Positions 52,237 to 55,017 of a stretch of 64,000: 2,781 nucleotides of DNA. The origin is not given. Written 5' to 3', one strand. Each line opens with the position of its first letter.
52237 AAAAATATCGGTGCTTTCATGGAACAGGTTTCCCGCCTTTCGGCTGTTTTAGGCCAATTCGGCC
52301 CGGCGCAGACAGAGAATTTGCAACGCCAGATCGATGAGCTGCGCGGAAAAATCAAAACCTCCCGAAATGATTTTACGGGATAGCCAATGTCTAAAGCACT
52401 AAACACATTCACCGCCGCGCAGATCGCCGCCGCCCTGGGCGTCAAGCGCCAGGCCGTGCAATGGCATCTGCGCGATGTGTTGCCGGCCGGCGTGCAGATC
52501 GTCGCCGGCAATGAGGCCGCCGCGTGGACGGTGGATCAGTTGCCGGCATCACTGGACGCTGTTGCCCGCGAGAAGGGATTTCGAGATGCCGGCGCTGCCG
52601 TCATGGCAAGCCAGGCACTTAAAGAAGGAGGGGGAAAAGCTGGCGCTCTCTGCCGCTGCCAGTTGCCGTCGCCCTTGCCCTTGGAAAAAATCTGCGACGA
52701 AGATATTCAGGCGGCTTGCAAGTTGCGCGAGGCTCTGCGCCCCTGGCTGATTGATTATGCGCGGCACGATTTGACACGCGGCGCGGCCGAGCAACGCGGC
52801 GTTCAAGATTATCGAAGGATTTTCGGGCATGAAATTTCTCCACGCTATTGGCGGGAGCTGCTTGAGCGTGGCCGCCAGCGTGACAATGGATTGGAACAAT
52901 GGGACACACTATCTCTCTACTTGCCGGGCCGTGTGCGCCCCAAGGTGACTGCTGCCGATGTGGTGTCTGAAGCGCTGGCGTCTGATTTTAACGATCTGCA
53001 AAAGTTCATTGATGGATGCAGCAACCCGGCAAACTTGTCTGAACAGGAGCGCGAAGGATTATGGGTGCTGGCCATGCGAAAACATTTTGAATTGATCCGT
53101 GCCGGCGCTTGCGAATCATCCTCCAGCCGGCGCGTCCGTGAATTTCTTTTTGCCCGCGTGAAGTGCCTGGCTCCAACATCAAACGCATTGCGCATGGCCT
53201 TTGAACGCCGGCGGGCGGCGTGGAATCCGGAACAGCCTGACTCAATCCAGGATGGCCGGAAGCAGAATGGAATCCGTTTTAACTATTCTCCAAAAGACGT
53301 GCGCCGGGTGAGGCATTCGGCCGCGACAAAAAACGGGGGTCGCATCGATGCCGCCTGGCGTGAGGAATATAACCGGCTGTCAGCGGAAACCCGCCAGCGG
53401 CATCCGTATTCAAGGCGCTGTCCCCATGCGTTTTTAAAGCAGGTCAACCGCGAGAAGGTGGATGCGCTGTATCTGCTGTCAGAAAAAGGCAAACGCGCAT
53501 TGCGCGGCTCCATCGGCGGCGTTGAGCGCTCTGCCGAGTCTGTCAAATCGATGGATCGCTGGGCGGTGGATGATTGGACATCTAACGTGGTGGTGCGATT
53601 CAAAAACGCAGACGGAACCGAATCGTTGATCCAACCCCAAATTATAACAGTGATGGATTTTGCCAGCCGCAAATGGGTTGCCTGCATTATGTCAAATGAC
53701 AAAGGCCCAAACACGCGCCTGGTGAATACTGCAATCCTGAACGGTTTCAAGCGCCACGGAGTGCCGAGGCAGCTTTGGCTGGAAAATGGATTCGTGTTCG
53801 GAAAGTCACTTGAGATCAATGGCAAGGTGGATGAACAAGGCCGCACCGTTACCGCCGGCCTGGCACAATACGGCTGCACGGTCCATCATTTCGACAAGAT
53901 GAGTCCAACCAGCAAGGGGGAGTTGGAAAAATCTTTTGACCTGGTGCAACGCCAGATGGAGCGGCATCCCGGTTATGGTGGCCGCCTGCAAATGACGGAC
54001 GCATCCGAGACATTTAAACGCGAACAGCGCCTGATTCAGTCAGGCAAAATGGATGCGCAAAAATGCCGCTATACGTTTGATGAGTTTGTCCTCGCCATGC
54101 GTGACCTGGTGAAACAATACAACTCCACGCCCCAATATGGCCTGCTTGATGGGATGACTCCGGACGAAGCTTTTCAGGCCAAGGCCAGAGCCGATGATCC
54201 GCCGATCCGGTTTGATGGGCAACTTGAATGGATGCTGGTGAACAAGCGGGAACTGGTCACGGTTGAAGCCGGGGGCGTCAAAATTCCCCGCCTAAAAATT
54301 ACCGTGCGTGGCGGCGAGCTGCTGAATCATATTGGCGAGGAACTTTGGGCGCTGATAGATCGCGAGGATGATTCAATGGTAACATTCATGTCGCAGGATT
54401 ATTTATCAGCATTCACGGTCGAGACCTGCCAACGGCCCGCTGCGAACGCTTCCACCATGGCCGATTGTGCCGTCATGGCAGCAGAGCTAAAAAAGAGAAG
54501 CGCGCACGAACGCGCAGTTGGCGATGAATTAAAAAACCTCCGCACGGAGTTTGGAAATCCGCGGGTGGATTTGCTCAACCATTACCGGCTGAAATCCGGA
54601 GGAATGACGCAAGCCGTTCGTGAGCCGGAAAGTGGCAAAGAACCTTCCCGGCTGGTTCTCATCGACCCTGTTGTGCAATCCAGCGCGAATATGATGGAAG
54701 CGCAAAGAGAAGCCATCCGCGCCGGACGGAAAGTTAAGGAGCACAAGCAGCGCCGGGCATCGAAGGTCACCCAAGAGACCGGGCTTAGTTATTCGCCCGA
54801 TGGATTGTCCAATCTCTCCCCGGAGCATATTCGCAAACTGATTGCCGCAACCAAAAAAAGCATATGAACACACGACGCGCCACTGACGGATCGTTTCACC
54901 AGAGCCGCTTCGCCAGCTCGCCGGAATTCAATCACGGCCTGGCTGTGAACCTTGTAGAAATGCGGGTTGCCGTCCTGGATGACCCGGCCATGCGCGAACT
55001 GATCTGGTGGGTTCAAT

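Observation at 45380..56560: Mu-like early-region-only transposable unit inserted right next to attR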

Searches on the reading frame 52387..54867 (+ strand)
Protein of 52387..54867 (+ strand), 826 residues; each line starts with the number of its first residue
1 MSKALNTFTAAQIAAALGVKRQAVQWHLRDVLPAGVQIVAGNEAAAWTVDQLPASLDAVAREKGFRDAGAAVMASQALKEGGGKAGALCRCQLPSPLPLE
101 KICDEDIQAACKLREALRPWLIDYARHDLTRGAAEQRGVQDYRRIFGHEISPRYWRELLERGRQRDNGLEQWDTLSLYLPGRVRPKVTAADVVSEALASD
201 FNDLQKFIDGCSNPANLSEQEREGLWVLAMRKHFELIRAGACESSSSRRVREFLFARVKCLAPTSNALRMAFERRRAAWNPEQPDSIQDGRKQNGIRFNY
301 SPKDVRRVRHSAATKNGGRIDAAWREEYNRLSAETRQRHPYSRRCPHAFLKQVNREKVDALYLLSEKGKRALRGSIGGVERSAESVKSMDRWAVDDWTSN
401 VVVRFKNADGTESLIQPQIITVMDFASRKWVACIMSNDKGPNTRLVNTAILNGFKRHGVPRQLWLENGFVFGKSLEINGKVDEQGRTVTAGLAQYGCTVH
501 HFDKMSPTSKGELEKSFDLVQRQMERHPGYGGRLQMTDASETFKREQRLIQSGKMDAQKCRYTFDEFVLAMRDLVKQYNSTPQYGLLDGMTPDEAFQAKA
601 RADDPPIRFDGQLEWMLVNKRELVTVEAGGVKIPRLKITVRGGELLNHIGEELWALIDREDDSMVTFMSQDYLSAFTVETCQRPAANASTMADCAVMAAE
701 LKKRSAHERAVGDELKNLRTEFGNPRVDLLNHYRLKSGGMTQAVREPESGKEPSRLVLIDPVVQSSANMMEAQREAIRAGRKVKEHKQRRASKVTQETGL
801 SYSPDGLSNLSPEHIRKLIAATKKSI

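Call 7: search_protein_families(library=pfam, proteins=[window:52387-54867:+], max_evalue=0.01)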
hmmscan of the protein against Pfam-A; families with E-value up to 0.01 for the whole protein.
window:52387-54867:+ (826 aa): 0 families

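Call 11: search_protein_families(library=phrogs, proteins=[window:52387-54867:+], max_evalue=0.1)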
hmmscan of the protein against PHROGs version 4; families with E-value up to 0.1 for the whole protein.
window:52387-54867:+ (826 aa): 5 families
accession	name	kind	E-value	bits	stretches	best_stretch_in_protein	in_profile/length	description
phrog_310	-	integration and excision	5.1e-32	112.5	1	312-784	200-650/696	transposase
phrog_14727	-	unknown function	0.00093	19.1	1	328-463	195-323/409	-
phrog_30849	-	unknown function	0.0071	17.7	1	339-400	6-67/95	-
phrog_8463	-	integration and excision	0.03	14.3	1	419-514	163-251/380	transposase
phrog_686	-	DNA, RNA and nucleotide metabolism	0.09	14.1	0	8-25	49-66/76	HTH DNA binding protein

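Call 13: search_solved_structures(query=window:52387-54867:+, max_evalue=1, show_alignments=2)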
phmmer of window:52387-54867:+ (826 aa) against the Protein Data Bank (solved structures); distinct sequences matched with E-value up to 1: 2.
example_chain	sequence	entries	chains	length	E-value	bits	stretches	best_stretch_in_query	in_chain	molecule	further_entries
8v09_A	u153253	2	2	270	0.51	11.8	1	382-475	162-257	Triosephosphate isomerase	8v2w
8v2x_A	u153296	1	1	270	0.76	11.3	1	386-475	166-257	Triosephosphate isomerase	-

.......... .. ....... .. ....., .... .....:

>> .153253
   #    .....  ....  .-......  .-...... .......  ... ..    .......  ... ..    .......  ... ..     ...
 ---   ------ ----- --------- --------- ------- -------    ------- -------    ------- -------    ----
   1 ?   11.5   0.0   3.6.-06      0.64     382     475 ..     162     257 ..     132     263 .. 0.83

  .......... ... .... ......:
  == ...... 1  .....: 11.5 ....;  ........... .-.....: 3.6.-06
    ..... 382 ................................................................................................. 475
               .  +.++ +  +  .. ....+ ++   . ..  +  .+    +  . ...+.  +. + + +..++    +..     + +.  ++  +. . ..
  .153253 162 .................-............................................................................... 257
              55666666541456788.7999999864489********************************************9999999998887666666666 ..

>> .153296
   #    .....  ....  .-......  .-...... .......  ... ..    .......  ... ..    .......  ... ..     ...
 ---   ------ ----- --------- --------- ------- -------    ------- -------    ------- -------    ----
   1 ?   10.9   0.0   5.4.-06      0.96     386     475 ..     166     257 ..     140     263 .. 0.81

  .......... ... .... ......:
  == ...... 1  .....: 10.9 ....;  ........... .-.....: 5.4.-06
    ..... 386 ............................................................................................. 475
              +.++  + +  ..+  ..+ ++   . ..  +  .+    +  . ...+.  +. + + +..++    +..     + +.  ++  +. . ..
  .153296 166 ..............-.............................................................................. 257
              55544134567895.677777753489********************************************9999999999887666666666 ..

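Call 16: find_homologous_proteins(query=window:52387-54867:+)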
Query window:52387-54867:+ (826 aa): 118 proteins with E <= 0.001 among 8000 candidates.
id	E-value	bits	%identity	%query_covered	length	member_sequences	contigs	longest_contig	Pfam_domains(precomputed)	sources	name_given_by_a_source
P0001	0.0e+0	1884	100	100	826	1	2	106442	-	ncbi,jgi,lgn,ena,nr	ncbi:MAG TPA: hypothetical protein VK815_18125 [Candidatus Acidoferrales bacterium]|jgi:hypothetical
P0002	5.9e-292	989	59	94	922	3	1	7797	-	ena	-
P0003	2.6e-286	970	58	96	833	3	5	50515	-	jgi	jgi:hypothetical protein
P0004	1.2e-284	965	57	94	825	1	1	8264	-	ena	-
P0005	2.2e-283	961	60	94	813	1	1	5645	-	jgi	jgi:hypothetical protein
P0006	2.7e-283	960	58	94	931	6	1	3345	-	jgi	jgi:hypothetical protein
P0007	3.3e-283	960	58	96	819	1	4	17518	-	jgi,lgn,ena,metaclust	metaclust:\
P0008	3.6e-283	960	57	95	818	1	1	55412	-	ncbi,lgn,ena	ncbi:MAG: hypothetical protein WCH99_04300 [Verrucomicrobiota bacterium]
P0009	9.8e-274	929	57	95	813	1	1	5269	-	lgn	-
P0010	4.6e-271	920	54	99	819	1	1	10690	-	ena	-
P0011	5.8e-271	920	57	95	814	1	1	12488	-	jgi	jgi:hypothetical protein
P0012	3.3e-270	917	56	94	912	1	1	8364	-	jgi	-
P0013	3.1e-269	914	55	95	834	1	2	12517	-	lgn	-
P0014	7.7e-268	909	57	94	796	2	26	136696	-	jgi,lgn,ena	-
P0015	5.7e-264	896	57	95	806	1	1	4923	-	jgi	jgi:hypothetical protein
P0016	9.9e-261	886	55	97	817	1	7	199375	-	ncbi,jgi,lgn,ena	jgi:hypothetical protein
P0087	6.5e-120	420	36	87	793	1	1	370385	-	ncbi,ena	-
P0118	5.0e-81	291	30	83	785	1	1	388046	-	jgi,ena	-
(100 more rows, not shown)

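Call 18: find_encoding_contigs(protein=P0008, flank=10000, max_places=3)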
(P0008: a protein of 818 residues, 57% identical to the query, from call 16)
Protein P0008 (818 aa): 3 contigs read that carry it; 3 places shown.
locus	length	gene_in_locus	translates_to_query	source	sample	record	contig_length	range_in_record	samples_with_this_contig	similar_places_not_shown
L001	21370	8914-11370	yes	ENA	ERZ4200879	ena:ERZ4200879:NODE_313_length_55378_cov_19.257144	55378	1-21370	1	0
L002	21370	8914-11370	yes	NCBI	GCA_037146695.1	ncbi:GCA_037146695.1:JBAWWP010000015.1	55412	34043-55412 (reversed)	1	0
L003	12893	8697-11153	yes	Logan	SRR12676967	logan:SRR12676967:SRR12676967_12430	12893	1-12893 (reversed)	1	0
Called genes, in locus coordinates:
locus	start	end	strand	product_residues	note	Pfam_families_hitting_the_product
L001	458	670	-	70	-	-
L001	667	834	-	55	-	-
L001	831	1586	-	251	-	-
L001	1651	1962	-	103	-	-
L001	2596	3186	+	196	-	-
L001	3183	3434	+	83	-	-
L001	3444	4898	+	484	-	PF05065:Phage_capsid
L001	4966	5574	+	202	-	-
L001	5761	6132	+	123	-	-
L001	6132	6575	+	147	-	-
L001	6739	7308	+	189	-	-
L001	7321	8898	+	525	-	-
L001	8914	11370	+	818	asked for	-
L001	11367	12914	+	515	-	PF13401:AAA_22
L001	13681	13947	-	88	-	-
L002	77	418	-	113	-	-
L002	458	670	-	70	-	-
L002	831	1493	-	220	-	-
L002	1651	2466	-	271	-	PF01381:HTH_3 (faint), PF12844:HTH_19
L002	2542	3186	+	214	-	-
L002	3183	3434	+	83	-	-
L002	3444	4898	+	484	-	PF05065:Phage_capsid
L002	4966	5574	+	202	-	-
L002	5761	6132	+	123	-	-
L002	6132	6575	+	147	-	-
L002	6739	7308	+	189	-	-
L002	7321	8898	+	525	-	-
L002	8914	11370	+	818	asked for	-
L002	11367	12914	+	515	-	PF13401:AAA_22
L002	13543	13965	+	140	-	-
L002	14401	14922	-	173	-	-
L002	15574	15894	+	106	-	-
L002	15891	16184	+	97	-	-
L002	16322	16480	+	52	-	PF11154:DUF2934 (weak)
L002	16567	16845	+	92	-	-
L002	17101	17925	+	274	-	PF00069:Pkinase, PF07714:PK_Tyr_Ser-Thr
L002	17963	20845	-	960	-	PF11028:TMEM260_N, PF13432:TPR_16 (faint), PF13176:TPR_7 (faint), PF07719:TPR_2 (faint), PF13424:TPR_12 (faint), PF13428:TPR_14 (faint), PF14559:TPR_19 (faint)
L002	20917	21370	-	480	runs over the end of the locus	PF16930:Porin_5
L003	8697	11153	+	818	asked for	-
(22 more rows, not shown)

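Call 19: find_encoding_contigs(protein=P0016, flank=10000, max_places=3)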
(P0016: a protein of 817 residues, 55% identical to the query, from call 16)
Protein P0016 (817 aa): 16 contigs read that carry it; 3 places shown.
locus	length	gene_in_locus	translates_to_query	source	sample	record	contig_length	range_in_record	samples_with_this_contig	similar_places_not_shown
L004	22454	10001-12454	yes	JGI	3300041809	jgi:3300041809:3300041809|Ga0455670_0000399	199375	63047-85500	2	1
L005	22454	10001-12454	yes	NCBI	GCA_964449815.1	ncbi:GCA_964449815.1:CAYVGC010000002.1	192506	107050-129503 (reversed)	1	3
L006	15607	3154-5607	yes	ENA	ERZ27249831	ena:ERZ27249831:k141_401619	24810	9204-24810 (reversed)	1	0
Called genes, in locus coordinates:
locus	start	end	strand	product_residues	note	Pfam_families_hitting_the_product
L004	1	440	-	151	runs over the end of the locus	PF22811:Zn_ribbon_NrdR, PF03477:ATP-cone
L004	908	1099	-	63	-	PF13248:Zn_ribbon_3 (weak), PF13240:Zn_Ribbon_1 (weak)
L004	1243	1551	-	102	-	-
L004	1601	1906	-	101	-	-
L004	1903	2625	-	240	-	PF04002:RadC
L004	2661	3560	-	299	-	-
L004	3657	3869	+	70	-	-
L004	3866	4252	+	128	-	-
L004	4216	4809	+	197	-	-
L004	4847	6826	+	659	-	PF05065:Phage_capsid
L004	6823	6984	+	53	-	-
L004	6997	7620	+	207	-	-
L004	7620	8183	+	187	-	-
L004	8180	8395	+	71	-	-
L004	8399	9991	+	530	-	-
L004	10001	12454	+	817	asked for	-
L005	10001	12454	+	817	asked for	-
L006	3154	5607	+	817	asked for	-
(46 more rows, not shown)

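Call 22: search_solved_structures(query=A1, max_evalue=1, show_alignments=3)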
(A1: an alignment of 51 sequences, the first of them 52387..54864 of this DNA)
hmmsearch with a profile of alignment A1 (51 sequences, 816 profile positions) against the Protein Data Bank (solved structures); distinct sequences matched with E-value up to 1: 10.
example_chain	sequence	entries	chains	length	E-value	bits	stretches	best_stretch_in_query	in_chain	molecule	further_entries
8aa5_AP1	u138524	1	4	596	2.9e-11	45.4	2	381-563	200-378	TnsB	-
7svw_A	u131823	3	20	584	3.2e-11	45.3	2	381-563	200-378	TnsB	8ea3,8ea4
8rdu_R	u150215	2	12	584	3.2e-11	45.3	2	381-563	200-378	TnsB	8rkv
4fcy_A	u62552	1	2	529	8e-07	30.8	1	216-454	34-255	Transposase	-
25xl_A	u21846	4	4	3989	0.02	16.2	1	693-757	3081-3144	RNA-directed RNA polymerase L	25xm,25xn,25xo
9xd4_A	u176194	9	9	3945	0.02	16.2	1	693-757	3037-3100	RNA-directed RNA polymerase L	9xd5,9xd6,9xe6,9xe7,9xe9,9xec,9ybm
22te_A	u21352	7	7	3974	0.02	16.2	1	693-757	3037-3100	RNA-directed RNA polymerase L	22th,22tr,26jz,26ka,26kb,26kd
9t0e_A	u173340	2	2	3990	0.021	16.2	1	693-757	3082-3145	RNA-directed RNA polymerase L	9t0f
1bcm_A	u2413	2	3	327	0.068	14.5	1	371-454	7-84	BACTERIOPHAGE MU TRANSPOSASE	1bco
2x48_A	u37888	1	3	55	0.39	12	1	4-29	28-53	CAG38821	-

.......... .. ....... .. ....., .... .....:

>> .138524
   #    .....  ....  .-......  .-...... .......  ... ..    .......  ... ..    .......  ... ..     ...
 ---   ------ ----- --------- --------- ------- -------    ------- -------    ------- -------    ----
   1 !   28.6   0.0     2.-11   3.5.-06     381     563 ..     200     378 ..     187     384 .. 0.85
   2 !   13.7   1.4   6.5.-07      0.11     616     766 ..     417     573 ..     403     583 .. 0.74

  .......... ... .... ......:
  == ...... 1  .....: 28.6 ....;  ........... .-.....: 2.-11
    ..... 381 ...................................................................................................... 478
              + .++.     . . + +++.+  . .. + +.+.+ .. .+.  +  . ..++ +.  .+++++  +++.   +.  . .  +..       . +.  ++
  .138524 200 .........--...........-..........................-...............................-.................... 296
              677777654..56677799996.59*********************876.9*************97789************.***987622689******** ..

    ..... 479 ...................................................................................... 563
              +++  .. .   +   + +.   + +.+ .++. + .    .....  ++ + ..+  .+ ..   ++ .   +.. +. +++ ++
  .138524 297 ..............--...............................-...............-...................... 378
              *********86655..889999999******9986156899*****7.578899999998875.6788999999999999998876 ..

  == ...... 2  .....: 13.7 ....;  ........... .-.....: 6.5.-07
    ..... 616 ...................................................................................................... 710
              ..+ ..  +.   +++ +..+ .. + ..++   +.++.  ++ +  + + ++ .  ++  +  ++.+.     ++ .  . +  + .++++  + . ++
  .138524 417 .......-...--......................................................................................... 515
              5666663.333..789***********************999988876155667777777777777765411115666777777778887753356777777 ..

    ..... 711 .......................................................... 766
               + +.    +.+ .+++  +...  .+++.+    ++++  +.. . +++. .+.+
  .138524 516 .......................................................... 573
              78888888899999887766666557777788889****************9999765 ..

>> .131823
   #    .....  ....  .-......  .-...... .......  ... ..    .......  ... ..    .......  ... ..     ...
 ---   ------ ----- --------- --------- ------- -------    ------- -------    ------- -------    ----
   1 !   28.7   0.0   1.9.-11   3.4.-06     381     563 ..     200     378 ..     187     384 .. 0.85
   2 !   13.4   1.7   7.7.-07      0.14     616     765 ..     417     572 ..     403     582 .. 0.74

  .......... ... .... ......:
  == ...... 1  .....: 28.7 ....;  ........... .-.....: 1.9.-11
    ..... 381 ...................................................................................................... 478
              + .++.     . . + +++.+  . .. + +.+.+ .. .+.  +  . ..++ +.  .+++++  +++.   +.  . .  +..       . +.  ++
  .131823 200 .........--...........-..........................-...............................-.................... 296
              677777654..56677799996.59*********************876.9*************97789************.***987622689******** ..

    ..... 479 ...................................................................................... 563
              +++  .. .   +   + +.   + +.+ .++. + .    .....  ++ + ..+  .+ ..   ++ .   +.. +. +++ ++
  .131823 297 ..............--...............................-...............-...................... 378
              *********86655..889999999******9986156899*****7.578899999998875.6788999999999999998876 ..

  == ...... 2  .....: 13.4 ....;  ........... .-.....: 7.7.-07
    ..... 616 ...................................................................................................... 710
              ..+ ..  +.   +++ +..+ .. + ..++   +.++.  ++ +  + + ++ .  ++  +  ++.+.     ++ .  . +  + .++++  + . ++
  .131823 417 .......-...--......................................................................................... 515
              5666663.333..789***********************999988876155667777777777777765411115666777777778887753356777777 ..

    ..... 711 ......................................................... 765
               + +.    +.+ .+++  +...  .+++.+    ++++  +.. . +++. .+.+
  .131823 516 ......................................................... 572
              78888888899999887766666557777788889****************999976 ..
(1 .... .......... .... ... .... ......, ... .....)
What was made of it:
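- Checked: A 51-sequence profile hits ShCAST TnsB (3e-11) and MuA (8e-7) (call 22).
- Profile hits to TnsB (3e-11) and MuA (8e-7) (call 22). A's best sequence match among solved structures is ShCAST TnsB (call 22).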

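Call 26: find_related_loci(query=A2, collection=genome_contigs, flank=10000)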
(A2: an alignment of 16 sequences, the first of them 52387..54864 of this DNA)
Query A2 (826 aa) in genome_contigs; peptide patterns used: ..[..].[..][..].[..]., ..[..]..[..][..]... (x = any residue, [..] = any of these).
129 stretches matched a pattern; 7 encode a relative of the query (tblastn E <= 1e-3); 7 distinct loci.
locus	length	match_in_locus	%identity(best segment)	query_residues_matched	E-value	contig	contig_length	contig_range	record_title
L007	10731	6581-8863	57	19-794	0e+0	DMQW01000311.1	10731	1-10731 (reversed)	MAG TPA_asm: Limisphaerales bacterium isolate UBA11358 contig_6063, whole genome shotgun sequence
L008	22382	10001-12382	55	5-805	0e+0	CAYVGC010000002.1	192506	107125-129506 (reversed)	MAG TPA_asm: uncultured Bifidobacteriaceae bacterium isolate binchicken_co3_426 genome assembly, contig: NODE_97_length_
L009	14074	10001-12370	47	17-792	0e+0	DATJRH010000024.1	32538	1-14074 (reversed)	MAG TPA_asm: Candidatus Aquilonibacter sp. isolate SMAG_U14962 k141_954223, whole genome shotgun sequence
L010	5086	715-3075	46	12-805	0e+0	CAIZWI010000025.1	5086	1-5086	MAG: uncultured Verrucomicrobia subdivision 3 bacterium isolate I-3_bin-103 genome assembly, contig: bin-103:025/467, wh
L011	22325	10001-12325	43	1-789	0e+0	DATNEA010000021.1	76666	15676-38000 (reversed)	MAG TPA_asm: Candidatus Angelobacter sp. isolate SMAG_U11256 k141_3119071, whole genome shotgun sequence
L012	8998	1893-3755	44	196-818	2e-163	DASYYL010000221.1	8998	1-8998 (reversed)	MAG TPA_asm: Verrucomicrobiia bacterium isolate SMAG_U6334 k141_200688, whole genome shotgun sequence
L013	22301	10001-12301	47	8-792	0e+0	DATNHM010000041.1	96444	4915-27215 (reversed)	MAG TPA_asm: Candidatus Limnocylindrales bacterium isolate SMAG_U11347 k141_1479643, whole genome shotgun sequence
